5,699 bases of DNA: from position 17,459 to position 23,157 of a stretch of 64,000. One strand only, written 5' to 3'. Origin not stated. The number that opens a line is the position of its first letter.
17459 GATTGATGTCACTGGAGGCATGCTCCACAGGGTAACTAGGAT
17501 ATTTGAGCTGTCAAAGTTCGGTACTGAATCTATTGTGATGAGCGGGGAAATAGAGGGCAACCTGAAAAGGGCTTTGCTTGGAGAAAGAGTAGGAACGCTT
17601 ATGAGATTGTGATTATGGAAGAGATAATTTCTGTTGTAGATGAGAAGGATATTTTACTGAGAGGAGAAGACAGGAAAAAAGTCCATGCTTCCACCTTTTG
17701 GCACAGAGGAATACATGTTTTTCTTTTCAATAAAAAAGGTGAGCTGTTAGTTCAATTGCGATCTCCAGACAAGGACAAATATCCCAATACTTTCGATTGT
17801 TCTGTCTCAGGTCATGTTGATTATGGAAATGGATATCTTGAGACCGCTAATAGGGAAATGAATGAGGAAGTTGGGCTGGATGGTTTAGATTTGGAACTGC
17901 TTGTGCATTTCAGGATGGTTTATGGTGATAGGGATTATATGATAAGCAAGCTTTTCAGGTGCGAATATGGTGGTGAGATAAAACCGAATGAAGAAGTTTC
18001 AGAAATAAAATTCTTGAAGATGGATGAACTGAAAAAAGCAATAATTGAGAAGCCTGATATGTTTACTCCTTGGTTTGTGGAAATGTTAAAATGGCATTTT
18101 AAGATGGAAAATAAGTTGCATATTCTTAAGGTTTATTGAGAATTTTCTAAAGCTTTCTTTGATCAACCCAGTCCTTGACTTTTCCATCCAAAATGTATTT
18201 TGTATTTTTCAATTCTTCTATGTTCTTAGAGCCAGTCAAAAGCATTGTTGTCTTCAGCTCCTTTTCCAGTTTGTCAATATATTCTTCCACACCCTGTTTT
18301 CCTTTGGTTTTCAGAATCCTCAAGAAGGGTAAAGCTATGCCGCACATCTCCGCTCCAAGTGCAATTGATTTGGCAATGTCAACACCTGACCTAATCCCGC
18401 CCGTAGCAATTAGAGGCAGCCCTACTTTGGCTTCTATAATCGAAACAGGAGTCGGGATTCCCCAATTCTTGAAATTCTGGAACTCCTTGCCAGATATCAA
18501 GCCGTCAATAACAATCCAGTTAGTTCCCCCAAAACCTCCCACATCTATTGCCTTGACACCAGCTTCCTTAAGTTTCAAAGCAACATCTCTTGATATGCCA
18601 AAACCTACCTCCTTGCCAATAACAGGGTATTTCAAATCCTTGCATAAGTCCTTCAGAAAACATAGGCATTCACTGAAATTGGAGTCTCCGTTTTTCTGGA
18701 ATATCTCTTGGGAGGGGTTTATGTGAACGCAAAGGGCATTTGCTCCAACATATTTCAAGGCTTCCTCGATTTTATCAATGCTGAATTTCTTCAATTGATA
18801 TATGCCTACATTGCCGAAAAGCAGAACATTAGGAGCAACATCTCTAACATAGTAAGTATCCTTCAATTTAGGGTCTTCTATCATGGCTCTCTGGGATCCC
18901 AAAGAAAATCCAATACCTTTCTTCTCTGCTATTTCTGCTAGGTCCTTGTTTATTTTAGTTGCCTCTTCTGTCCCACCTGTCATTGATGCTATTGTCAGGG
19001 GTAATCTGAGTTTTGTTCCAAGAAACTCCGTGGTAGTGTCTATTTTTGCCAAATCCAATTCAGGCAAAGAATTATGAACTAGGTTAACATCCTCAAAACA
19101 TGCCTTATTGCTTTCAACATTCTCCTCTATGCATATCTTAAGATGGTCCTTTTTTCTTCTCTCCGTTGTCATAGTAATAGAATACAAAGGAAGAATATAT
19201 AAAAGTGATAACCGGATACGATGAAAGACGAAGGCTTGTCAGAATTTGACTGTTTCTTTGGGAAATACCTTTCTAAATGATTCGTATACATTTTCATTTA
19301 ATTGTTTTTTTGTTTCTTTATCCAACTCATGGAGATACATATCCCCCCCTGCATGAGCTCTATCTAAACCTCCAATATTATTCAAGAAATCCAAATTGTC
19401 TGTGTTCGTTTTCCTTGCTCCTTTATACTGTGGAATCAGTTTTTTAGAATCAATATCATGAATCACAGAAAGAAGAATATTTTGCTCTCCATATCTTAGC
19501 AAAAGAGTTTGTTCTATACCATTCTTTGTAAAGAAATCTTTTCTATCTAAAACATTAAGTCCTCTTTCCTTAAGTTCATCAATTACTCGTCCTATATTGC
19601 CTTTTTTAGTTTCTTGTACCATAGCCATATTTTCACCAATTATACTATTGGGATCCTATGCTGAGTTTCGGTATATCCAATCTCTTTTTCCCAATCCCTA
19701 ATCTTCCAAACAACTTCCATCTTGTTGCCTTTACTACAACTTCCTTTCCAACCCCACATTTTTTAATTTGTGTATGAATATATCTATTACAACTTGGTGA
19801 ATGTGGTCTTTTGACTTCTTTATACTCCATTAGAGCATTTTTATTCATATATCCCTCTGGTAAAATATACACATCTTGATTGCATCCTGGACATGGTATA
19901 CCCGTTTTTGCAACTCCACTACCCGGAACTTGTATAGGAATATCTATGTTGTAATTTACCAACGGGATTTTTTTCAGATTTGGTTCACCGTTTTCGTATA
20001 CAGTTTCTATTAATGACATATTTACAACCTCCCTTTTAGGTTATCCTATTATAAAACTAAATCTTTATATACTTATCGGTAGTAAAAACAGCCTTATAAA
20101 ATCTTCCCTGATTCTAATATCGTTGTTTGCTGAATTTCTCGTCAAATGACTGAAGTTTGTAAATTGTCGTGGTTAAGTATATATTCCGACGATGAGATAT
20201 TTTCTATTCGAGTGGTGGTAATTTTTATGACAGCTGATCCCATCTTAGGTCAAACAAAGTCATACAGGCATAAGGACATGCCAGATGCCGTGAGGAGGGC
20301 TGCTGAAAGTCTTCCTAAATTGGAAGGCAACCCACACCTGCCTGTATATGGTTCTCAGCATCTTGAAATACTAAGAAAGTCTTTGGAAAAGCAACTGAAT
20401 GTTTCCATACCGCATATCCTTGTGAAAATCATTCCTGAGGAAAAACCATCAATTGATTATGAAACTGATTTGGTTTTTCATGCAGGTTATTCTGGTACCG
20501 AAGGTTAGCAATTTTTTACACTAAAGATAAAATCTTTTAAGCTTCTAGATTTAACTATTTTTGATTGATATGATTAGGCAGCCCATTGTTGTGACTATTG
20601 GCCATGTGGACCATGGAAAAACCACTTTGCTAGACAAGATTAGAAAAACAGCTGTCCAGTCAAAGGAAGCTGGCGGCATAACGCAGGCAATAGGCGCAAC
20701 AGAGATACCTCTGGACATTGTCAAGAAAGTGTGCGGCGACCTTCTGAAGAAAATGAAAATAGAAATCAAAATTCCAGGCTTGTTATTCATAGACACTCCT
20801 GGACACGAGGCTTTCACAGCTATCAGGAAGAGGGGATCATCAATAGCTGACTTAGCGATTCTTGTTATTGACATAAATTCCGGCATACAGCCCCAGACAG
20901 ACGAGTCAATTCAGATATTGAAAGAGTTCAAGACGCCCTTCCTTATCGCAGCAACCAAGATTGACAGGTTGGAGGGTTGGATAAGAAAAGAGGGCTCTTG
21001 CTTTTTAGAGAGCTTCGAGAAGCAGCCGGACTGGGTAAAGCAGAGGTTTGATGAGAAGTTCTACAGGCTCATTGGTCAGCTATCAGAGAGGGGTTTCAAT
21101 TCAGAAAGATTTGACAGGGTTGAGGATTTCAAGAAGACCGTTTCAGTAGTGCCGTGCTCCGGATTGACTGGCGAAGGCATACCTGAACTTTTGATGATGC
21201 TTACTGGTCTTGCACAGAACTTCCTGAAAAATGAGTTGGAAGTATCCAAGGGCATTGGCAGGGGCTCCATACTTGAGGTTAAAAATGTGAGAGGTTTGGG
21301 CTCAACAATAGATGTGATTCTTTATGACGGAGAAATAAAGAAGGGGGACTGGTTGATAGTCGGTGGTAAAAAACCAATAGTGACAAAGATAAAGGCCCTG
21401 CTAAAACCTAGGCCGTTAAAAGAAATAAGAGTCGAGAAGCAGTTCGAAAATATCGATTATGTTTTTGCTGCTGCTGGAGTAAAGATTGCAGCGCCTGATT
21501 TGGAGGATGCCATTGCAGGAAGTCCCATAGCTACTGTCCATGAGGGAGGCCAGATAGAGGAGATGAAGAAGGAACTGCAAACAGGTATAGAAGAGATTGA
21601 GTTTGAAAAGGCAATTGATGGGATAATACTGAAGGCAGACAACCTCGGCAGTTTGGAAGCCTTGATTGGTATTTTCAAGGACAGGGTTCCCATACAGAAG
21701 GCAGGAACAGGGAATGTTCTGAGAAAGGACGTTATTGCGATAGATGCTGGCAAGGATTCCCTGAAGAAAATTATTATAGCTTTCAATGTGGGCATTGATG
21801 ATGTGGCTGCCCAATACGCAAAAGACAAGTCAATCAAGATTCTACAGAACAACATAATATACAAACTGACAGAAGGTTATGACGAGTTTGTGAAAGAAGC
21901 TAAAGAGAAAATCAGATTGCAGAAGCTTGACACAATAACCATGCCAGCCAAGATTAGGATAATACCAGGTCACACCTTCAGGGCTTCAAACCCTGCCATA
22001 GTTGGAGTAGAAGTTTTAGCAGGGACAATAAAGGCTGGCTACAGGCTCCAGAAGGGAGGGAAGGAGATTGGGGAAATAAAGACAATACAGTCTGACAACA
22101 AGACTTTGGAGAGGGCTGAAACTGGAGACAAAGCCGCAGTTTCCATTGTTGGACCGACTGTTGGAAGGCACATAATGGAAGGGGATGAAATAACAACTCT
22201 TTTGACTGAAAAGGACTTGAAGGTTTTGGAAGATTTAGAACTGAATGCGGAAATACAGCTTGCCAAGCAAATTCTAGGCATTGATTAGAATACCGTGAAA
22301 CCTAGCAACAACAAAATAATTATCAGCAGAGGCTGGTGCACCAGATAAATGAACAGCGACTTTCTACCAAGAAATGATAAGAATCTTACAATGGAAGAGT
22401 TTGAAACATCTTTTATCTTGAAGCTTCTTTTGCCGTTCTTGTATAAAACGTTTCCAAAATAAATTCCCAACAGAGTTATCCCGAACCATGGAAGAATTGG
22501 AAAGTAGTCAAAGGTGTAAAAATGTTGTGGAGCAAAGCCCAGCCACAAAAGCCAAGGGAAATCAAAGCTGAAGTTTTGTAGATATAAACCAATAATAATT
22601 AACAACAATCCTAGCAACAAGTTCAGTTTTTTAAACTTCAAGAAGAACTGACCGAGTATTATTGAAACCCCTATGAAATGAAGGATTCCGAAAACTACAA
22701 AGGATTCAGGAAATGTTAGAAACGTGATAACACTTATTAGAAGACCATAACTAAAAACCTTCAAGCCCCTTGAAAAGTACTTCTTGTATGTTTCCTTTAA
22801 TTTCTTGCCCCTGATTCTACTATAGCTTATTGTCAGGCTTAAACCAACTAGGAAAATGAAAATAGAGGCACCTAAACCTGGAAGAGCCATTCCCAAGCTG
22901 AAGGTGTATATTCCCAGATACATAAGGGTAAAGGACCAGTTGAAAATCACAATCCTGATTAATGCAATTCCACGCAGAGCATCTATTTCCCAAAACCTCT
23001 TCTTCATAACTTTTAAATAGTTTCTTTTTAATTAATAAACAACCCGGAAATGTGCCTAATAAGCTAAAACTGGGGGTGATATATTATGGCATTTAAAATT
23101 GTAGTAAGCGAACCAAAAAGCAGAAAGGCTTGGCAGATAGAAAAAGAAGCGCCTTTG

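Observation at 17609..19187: IDI-1-like Nudix protein convergent with IDI-2: two IPP isomerase types side by side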

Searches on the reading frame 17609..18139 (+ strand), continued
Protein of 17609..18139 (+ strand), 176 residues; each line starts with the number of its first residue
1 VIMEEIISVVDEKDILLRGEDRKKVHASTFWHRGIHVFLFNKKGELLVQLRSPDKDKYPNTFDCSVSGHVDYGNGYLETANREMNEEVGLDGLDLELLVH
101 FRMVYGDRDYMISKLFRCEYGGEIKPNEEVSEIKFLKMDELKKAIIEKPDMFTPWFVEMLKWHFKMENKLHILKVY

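Call 73: search_protein_families(library=ncbifam, proteins=[L120:6863-7384:+, L120:9001-9519:+], max_evalue=1e-8)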
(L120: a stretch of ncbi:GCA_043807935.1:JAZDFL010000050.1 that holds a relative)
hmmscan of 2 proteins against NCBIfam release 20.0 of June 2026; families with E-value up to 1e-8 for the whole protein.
L120:6863-7384:+ (173 aa): 4 families
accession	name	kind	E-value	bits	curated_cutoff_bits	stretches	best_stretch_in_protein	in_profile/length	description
NF002995.0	PRK03759.1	equivalog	1.5e-51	174.7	127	1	4-164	8-171/185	isopentenyl-diphosphate Delta-isomerase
TIGR02150.1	IPP_isom_1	equivalog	1.9e-40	138.3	105.8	1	5-160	1-157/159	isopentenyl-diphosphate delta-isomerase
NF041653.1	Nud_hyd_Meth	equivalog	1.8e-12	47.3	300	1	5-165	2-160/170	Nudix hydrolase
NF011922.0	PRK15393.1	equivalog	1.7e-09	37.6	152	1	5-155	13-155/182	NUDIX hydrolase YfcD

L120:9001-9519:+ (172 aa): 4 families
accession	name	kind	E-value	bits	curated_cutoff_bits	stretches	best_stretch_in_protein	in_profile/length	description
NF002995.0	PRK03759.1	equivalog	3.6e-20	72.4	127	1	2-157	6-168/185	isopentenyl-diphosphate Delta-isomerase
TIGR02150.1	IPP_isom_1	equivalog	8.4e-20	71.2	105.8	1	7-156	3-157/159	isopentenyl-diphosphate delta-isomerase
NF011922.0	PRK15393.1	equivalog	9.6e-20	71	152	1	2-161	10-165/182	NUDIX hydrolase YfcD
NF041653.1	Nud_hyd_Meth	equivalog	6.5e-16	58.6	300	1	5-163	2-162/170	Nudix hydrolase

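Call 76: search_protein_families(library=ncbifam, proteins=[L017:8553-9983:+, L048:8031-9014:+, L048:9015-9986:+], max_evalue=1e-10)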
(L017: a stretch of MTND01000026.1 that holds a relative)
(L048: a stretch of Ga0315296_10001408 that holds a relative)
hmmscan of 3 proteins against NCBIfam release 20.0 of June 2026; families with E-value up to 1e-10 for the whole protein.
L017:8553-9983:+ (476 aa): 7 families
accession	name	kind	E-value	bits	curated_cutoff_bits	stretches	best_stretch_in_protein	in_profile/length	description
TIGR02724.1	phenyl_P_beta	equivalog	1.3e-171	571.1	468.95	1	7-476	2-471/472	phenylphosphate carboxylase subunit beta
TIGR00148.1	TIGR00148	subfamily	6.4e-108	361.2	244.85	1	8-447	1-438/438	UbiD family decarboxylase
NF041204.1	VdcC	exception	6.6e-98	328.2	650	1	6-454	2-445/467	non-oxidative hydroxyarylic acid decarboxylases subunit C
TIGR03701.1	mena_SCO4490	equivalog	3e-85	286.6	495.9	1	10-426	1-422/433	menaquinone biosynthesis decarboxylase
NF008175.0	PRK10922.1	equivalog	7.8e-73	245.7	788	1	4-474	5-488/497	4-hydroxy-3-polyprenylbenzoate decarboxylase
TIGR02723.1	phenyl_P_alpha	equivalog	1.7e-64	218.2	564.6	1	7-474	9-479/485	phenylphosphate carboxylase subunit alpha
NF041219.1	BagN_FevL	exception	1.7e-62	211.5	1000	1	4-417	16-441/502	bagremycin/ferroverdin biosynthesis UbiD family decarboxylase BagN/FevL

L048:8031-9014:+ (327 aa): 3 families
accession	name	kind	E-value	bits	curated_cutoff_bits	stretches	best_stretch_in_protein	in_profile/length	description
TIGR01240.1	mevDPdecarb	equivalog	1.1e-85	287.3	171.35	1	4-304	2-303/305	diphosphomevalonate decarboxylase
NF040704.1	IPP_alt_MvaD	equivalog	3.3e-51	174.3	475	1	2-320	1-314/323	phosphomevalonate decarboxylase MvaD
NF040847.1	mev_decarb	equivalog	4.5e-12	45.8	560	1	12-299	45-327/350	bisphosphomevalonate decarboxylase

L048:9015-9986:+ (323 aa): 11 families
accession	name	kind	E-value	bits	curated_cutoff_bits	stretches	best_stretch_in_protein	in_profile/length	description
NF003036.0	PRK03926.1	equivalog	1.9e-66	224.2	403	1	4-322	1-299/302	mevalonate kinase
TIGR00549.1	mevalon_kin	equivalog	1.1e-57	195.6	163.05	1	9-287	1-274/276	mevalonate kinase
TIGR01220.1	Pmev_kin_Gr_pos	equivalog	4.3e-31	108.3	165.7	2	6-169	2-179/358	phosphomevalonate kinase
NF040957.1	Arch_PMK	equivalog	1.1e-21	77.7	500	1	7-322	2-316/316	phosphomevalonate kinase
NF003006.0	PRK03817.1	equivalog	1.6e-17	63.5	443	0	221-305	243-328/352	galactokinase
TIGR00131.1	gal_kin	equivalog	6e-16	58.3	226.65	0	197-314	262-374/388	galactokinase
NF002288.1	PRK01212.1-4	equivalog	3e-15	56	194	1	39-305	21-281/303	homoserine kinase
NF003705.0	PRK05322.1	equivalog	7.8e-15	54.5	385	0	224-304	281-363/388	galactokinase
NF003472.0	PRK05101.1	equivalog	3e-14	52.8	499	0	7-136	23-154/382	galactokinase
NF049969.1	GlMnHpPKinHddA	equivalog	4e-12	46.2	600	1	32-320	36-334/338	D-glycero-D-manno-heptose 7-phosphate kinase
TIGR01920.1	Shik_kin_archae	equivalog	7.7e-11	41.8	126.85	0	73-308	48-262/266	shikimate kinase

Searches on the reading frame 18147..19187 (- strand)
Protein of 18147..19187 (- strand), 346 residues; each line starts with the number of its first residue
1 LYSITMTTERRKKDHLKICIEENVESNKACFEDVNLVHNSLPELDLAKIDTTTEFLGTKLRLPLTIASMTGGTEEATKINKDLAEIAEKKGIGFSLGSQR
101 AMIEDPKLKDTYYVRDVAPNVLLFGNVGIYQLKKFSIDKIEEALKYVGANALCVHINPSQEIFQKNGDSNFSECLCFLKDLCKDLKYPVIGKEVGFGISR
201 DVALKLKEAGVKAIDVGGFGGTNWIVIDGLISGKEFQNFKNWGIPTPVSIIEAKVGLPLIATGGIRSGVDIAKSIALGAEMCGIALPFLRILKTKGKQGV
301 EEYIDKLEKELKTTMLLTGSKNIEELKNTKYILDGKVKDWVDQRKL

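Call 3: search_protein_families(library=pfam, proteins=[window:18147-19187:-], max_evalue=0.01)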
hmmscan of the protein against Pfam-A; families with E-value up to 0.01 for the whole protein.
window:18147-19187:- (346 aa): 5 families
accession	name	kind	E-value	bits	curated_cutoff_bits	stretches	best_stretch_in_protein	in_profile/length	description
PF01070.24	FMN_dh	-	1.2e-30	107.1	24.9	2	178-329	210-346/350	FMN-dependent dehydrogenase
PF00478.31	IMPDH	-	1.7e-07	31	25.6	1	31-282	4-233/345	IMP dehydrogenase / GMP reductase domain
PF01645.23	Glu_synthase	-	5.4e-05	23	20.4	1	222-286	229-305/369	Conserved region in glutamate synthase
PF03060.21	NMO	-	0.0027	17.6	28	1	251-290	188-227/331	Nitronate monooxygenase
PF01180.27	DHO_dh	-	0.0056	16.4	27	0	253-285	235-269/291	Dihydroorotate dehydrogenase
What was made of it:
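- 18147..19187 (-): Type-2 (FMN-dependent) IPP isomerase, convergent with the Nudix gene. Pfam FMN_dh (call 3).
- On Type-2 IPP isomerase (the neighbouring gene, 18147-19187): Pfam FMN_dh 107 bits (call 3).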

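Call 4: search_protein_families(library=ncbifam, proteins=[window:18147-19187:-], max_evalue=0.01)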
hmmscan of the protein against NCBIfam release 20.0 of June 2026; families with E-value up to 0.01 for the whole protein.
window:18147-19187:- (346 aa): 12 families
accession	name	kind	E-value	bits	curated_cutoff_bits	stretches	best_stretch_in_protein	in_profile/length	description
TIGR02151.1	IPP_isom_2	equivalog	4.4e-118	394.1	281.3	1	10-333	1-336/338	type 2 isopentenyl-diphosphate Delta-isomerase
NF008398.0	PRK11197.1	subfamily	6.8e-19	67.9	376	1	255-330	299-374/381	L-lactate dehydrogenase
NF033901.1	L_lactate_LldD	exception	5.2e-16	58.7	550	1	254-328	298-372/377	FMN-dependent L-lactate dehydrogenase LldD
TIGR02708.1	L_lactate_ox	equivalog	4.4e-13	49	645.5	1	257-330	284-357/367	L-lactate oxidase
TIGR03966.1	actino_HemFlav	equivalog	1.1e-10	40.8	470.85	1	201-331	259-377/385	pre-mycofactocin synthase MftD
NF005741.0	PRK07565.1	subfamily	3.5e-06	26.4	303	1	148-327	128-303/335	dihydroorotate dehydrogenase-like protein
NF003966.0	PRK05458.1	equivalog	5.7e-06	25.8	344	1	241-288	188-234/327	GMP reductase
TIGR01306.1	GMP_reduct_2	equivalog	1.8e-05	24.4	465.65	1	249-288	191-230/321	GMP reductase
TIGR01302.1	IMP_dehydrog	equivalog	0.00012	21.1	481.5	1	250-281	321-352/450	IMP dehydrogenase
TIGR01304.1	IMP_DH_rel_2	equivalog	0.00043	19.6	342.1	0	258-297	256-295/365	GuaB3 family IMP dehydrogenase-related protein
NF002702.0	PRK02506.1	equivalog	0.00082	18.6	301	1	257-328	244-307/313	dihydroorotate oxidase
TIGR03151.1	enACPred_II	equivalog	0.008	15.5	453.1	0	248-301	153-206/307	enoyl-[acyl-carrier-protein] reductase FabK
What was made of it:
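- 18147..19187 (-): TIGR02151, 394 bits against a cutoff of 281 (call 4).
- On Type-2 IPP isomerase (the neighbouring gene, 18147-19187): 394.1 bits (call 4).
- Checked: The minus-strand neighbour 18147-19187 is a genuine IDI-2 (TIGR02151, 394 bits against a cutoff of 281; call 4).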

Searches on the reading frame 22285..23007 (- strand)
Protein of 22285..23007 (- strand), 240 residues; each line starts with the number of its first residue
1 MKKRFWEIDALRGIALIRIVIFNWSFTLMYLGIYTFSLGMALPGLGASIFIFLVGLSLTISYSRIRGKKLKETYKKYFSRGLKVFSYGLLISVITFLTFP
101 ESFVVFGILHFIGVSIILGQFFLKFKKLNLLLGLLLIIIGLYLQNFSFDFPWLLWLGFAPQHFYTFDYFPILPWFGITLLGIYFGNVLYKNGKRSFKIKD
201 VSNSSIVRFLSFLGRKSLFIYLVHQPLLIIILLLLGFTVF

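Call 56: search_protein_families(library=pfam, proteins=[window:22285-23007:-], max_evalue=0.001)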
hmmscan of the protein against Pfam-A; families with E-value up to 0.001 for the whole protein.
window:22285-23007:- (240 aa): 3 families
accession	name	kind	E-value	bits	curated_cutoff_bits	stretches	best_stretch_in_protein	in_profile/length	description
PF07786.18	HGSNAT_cat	-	5.5e-69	232.5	22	1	4-226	1-222/222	Heparan-alpha-glucosaminide N-acetyltransferase, catalytic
PF01757.29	Acyl_transf_3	-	3.5e-08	33.3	31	1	7-100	3-94/326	Acyltransferase domain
PF10129.15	OpgC_C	-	0.00023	20.6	21.4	0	4-99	1-93/358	OpgC protein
